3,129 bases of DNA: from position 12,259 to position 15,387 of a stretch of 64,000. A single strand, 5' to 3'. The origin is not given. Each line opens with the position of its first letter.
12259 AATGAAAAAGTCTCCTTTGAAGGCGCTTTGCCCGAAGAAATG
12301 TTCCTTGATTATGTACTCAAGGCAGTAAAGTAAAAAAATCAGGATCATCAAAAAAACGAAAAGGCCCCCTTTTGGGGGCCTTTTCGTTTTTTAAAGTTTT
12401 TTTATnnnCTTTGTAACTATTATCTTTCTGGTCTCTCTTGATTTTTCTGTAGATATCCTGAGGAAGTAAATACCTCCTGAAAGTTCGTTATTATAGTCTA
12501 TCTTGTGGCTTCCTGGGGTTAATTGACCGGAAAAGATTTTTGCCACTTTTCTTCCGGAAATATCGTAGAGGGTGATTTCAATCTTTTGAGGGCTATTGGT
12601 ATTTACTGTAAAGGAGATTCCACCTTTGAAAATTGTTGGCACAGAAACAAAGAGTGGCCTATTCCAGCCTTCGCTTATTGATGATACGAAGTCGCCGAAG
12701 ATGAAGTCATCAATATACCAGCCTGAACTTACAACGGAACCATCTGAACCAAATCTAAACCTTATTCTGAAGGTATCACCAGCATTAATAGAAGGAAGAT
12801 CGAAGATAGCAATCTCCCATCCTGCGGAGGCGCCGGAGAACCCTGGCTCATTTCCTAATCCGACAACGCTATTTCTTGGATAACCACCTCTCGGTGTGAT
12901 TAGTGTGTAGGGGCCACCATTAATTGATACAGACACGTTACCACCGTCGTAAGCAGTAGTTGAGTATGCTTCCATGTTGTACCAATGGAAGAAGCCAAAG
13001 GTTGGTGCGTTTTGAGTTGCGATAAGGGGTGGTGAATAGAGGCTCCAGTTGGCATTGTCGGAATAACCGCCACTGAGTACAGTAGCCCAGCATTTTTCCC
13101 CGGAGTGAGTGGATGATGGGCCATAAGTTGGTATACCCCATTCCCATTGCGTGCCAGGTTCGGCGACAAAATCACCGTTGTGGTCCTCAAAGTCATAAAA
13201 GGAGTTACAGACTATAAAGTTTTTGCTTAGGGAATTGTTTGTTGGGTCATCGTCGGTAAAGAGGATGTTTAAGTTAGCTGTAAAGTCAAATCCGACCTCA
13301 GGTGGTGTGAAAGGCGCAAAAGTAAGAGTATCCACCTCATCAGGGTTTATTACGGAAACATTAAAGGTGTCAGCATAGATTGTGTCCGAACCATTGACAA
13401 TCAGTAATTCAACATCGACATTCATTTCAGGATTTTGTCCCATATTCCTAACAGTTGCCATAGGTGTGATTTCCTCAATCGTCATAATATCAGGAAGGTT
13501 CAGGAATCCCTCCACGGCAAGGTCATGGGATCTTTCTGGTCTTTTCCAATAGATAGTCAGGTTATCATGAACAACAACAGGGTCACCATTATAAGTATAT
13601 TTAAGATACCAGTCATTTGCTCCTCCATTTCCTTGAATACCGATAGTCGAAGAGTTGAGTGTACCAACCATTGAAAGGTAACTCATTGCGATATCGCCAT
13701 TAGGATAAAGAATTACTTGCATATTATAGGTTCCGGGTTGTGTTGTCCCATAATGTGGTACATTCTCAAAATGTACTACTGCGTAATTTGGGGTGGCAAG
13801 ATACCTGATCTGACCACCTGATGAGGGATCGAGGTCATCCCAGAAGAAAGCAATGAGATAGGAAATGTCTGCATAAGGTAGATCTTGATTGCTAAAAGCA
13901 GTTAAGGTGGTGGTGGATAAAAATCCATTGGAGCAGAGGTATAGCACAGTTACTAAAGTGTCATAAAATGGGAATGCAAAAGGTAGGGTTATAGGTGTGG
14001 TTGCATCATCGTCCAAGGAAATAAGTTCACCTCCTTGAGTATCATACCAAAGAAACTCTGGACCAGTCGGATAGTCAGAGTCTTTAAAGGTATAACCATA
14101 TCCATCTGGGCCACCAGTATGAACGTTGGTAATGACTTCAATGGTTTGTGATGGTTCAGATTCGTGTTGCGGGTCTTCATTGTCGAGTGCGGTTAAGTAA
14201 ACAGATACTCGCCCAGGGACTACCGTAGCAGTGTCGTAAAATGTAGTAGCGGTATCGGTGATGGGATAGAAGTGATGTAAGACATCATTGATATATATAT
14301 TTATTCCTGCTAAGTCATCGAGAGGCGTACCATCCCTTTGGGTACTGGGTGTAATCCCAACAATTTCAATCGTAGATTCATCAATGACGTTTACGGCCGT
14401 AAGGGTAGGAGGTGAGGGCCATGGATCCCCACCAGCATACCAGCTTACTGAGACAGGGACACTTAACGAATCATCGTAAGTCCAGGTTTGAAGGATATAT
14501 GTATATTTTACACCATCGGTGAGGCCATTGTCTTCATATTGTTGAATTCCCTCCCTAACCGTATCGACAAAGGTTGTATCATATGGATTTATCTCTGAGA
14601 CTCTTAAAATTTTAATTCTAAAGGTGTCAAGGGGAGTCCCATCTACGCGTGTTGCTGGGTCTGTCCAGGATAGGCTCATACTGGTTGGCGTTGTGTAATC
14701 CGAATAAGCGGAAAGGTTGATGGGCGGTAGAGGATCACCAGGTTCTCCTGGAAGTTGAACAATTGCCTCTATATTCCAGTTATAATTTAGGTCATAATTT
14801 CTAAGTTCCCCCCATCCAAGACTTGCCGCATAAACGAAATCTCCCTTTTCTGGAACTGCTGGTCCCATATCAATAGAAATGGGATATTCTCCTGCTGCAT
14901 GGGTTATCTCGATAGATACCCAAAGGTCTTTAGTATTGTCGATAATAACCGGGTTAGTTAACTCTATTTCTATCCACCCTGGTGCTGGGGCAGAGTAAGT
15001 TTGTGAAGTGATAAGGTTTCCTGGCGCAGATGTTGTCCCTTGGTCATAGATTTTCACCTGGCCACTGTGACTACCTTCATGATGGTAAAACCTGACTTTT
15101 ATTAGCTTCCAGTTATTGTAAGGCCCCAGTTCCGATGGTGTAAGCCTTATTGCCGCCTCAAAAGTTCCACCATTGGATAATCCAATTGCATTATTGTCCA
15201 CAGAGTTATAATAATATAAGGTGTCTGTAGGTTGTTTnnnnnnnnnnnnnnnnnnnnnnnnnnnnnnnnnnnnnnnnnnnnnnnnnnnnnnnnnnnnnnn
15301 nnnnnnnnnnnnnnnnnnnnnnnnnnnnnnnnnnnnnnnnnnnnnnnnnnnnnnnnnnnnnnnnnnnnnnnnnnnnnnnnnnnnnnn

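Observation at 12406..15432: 1008-aa secreted protein of unknown function with a type-IX-secretion C-terminal sorting domain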

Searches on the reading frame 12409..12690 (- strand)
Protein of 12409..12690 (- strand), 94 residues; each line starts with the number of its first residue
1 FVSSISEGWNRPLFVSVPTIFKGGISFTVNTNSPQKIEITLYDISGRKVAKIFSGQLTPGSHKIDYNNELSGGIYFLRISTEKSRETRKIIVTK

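Call 29: search_protein_families(library=pfam, proteins=[window:12409-12690:-], max_evalue=5)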
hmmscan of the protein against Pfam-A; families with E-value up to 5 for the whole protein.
seq(94 aa): 6 families
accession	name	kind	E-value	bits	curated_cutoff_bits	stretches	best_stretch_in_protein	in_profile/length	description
PF18962.6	Por_Secre_tail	-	7e-10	39.5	27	1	27-92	10-75/75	Secretion system C-terminal sorting domain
PF13860.13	FlgD_ig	-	0.0093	16.4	27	1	20-81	4-75/79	FlgD Ig-like domain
PF13585.12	CHU_C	-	0.041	14.4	27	1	30-89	21-81/86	CHU_C Type IX secretion signal domain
PF10342.15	Kre9_KNH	-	0.11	13.7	24.6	1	25-87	16-83/94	Kre9/KNH-like N-terminal Ig-like domain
PF23623.1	GBD_IRG7_N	-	0.12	13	27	1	25-90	26-88/95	IRG7 N-terminal galactose binding domain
PF16657.11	Malt_amylase_C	-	0.12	12.9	27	1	28-70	28-68/75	Maltogenic Amylase, C-terminal domain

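Call 76: search_solved_structures(query=A4, max_evalue=1, show_alignments=2)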
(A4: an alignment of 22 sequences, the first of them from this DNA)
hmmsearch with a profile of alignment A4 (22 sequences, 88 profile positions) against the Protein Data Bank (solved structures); distinct sequences matched with E-value up to 1: 25.
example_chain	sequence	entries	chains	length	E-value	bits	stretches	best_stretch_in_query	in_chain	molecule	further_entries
8glk_D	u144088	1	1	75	1.3e-05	28.2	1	11-86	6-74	Endonuclease I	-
8glj_D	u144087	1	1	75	6.1e-05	26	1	9-85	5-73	Por secretion system C-terminal sorting domain-containing protein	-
7eh9_A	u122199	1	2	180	0.0001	25.3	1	19-76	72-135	Basal-body rod modification protein FlgD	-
7bhq_A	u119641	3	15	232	0.00017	24.5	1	20-76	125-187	Basal-body rod modification protein FlgD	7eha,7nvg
5hfs_A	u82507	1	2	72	0.00058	22.9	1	29-86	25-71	Gingipain R2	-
7pq4_A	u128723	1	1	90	0.0012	21.9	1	29-86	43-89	Arginine-specific cysteine proteinase (Arg-gingipain)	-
9whd_A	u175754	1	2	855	0.003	20.6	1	6-84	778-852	GH167 glycoside hydrolase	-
5ag9_A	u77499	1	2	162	0.0044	20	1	29-86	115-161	Gingipain R2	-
9x1i_A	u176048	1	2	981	0.0054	19.8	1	58-86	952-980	Endo-beta-N-acetylglucosaminidase HS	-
5ag8_A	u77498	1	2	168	0.0057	19.7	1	29-86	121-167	GINGIPAIN R2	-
3osv_A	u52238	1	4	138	0.011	18.8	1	13-63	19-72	Flagellar basal-body rod modification protein FlgD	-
5uyt_A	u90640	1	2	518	0.036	17.1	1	8-77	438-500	Ice-binding protein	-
8qb1_A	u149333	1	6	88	0.05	16.7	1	57-85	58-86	Mirolase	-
6za2_A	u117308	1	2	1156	0.053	16.6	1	9-76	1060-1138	Por secretion system protein porU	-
8gl6_D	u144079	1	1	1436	0.18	14.8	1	16-85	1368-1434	RemA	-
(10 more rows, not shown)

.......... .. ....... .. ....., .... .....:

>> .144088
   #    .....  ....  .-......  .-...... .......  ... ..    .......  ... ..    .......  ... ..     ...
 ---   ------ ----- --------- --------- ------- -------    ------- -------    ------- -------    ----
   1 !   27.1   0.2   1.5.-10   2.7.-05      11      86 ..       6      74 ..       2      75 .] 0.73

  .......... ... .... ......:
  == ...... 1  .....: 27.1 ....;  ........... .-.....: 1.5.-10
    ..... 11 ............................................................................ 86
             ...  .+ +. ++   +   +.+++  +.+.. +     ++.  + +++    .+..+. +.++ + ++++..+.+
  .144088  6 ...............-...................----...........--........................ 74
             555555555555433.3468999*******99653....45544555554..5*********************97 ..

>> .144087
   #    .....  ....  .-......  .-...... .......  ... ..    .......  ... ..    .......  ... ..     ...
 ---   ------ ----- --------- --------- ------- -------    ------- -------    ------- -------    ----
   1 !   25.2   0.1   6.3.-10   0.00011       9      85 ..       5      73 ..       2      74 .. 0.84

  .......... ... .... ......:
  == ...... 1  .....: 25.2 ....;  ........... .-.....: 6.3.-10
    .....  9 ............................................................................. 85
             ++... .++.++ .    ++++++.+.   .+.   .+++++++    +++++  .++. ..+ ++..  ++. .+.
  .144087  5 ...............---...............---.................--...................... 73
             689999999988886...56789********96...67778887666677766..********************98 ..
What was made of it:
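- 12409..12657 (-): T9SS type A C-terminal sorting domain (aa 909-991). Family CTD profile hits solved CTDs: 8glk_D at 1.3e-5, 8glj_D at 6e-5, RgpB CTD 5hfs at 6e-4 (call 76).
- On T9SS type A cargo (TIGR04183 / PF18962): The profile hits 8glk_D, 8glj_D, 5hfs, 8qb1 and the 6za2 CTD (call 76).
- Closest known: T9SS type A CTD cargo proteins of Bacteroidota. Same: The CTD profile hits solved CTDs at E 1e-5 to 6e-4 (call 76).
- Its family profile matches CTDs solved inside the F. johnsoniae translocon complexes and the RgpB, mirolase and PorU CTDs (call 76).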

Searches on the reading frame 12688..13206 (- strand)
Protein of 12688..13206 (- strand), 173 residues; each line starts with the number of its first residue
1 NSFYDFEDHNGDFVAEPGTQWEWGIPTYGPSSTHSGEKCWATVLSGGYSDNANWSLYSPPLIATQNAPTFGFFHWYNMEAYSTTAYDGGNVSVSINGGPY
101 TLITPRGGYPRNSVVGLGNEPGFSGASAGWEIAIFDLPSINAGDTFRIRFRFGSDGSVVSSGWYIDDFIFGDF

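Call 29: search_protein_families(library=pfam, proteins=[window:12688-13206:-], max_evalue=5)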
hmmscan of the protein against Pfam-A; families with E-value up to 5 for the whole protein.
seq(173 aa): 1 family
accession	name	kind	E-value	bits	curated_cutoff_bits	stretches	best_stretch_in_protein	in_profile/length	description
PF20773.4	InhA-like_MAM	-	8.8e-07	29.1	26.9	1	61-168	58-160/191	Immune inhibitor A-like, MAM domain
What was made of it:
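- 12682..13197 (-): MAM domain of the InhA-like type (aa 729-900); contains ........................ PF20773 scores 29.1 against 26.9 (call 29).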

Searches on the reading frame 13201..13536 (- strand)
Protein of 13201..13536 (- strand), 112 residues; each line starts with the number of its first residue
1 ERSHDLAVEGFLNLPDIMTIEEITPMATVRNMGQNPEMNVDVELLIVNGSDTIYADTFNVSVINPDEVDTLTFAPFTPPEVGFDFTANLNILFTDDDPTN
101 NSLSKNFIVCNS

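Call 29: search_protein_families(library=pfam, proteins=[window:13201-13536:-], max_evalue=5)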
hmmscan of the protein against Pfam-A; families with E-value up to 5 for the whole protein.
seq(112 aa): 2 families
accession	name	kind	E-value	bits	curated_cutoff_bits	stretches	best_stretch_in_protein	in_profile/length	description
PF07705.17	CARDB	-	5.9e-05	23.7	22.7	1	5-103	3-99/101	CARDB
PF12371.14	TMEM131_like_N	-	0.035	14.8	28.8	1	28-82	24-74/84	Transmembrane protein 131-like N-terminal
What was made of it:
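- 13198..13533 (-): CARDB Ig-like domain (aa 617-728). PF07705 scores 23.7 against 22.7 when scanned alone (call 29).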

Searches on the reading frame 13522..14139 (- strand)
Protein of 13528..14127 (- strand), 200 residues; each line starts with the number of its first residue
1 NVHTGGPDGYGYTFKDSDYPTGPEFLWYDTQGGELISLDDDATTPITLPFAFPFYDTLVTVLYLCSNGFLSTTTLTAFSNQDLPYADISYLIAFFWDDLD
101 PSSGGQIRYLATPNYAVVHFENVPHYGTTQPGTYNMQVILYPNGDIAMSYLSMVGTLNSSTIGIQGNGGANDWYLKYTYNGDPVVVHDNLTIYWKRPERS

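Call 29: search_protein_families(library=pfam, proteins=[window:13528-14127:-], max_evalue=5)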
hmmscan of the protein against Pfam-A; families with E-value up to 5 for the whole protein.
seq(200 aa): 1 family
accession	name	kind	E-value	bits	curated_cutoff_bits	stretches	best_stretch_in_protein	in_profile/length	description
PF06119.19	NIDO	-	0.00053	20.5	25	1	62-116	3-57/186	Nidogen-like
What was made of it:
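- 13534..14127 (-): NIDO-like domain (aa 419-616), starting with the invariant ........-F-DSD motif. PF06119 NIDO scores 20.5 bits against a threshold of 25, partial match (call 29).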

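Call 78: predict_structure(alignment_id=A3)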
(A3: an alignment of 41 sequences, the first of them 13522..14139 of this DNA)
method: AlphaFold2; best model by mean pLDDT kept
length: 206 residues; sequences in the alignment: 41
mean_pLDDT: 95.1   pTM: 0.92
mean pLDDT of the five models: 95.1, 94.5, 94.3, 93.2, 92.3
residues with pLDDT >= 90: 190; 70-90: 9; 50-70: 5; < 50: 2
segments of 3 or more residues with pLDDT < 50: none
pLDDT, mean of each block of 10 residues (from residue 1): 75 97 97 98 98 98 98 97 95 97 96 99 97 89 99 98 97 97 96 98 72
secondary structure, 60 per line:
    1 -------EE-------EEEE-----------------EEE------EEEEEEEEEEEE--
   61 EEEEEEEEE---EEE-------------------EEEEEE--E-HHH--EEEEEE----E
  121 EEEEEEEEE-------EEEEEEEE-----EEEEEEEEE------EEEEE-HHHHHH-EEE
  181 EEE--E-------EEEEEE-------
elements in order: E17-20 E38-40 E47-58 E61-69 E73-75 E95-100 E110-115 E120-129 E137-144 E150-158 E165-169 H171-176 E178-183 E194-199
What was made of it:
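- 13534..14127 (-): Separate AF2 model has pLDDT 95.1 (call 78).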

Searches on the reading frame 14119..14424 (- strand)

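Call 29: search_protein_families(library=pfam, proteins=[window:14119-14424:-], max_evalue=5)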
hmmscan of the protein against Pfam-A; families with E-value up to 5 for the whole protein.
seq(102 aa): 1 family
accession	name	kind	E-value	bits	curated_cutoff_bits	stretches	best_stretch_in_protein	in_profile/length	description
PF09643.15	YopX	-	0.12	12.8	22.4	1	32-102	55-121/128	YopX protein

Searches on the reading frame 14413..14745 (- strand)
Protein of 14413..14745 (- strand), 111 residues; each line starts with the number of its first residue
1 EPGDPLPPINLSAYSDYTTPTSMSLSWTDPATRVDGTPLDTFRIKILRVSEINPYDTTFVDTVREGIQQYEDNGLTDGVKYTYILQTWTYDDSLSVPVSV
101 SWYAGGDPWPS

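Call 29: search_protein_families(library=pfam, proteins=[window:14413-14745:-], max_evalue=5)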
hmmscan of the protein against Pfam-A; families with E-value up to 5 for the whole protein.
seq(111 aa): 2 families
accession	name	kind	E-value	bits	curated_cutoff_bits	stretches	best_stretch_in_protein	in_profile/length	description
PF00041.27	fn3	-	8.1e-05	23.2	25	1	7-88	2-69/84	Fibronectin type III domain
PF14415.11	DUF4424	-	0.035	13.7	27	1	5-41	56-92/306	Domain of unknown function (DUF4424)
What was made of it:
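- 14428..14742 (-): FN3 domain 1 (aa 214-318). Pfam fn3 scores 23.2 against a threshold of 25 (call 29).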

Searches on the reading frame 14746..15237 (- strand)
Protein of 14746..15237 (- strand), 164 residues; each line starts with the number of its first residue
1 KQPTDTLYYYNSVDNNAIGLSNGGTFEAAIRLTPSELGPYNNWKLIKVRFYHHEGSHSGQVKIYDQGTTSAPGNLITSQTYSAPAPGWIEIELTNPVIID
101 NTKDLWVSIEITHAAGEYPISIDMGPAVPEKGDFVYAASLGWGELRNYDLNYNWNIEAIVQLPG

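Call 29: search_protein_families(library=pfam, proteins=[window:14746-15237:-], max_evalue=5)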
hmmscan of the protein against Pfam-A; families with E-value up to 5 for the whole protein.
seq(164 aa): 2 families
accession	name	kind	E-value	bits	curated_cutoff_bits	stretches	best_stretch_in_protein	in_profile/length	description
PF13313.11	DUF4082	-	0.00038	20.9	28.4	1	46-120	30-99/143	Domain of unknown function (DUF4082)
PF18560.7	Lectin_like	-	0.00084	20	27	1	44-124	33-114/156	Lectin like domain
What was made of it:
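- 14743..15234 (-): N-terminal lectin-like jelly-roll domain (aa 50-213); DUF4082 / Cwp84 'Lectin_like' type. PF13313 scores 20.9 bits and PF18560 scores 20.0 bits, both below threshold (call 29).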
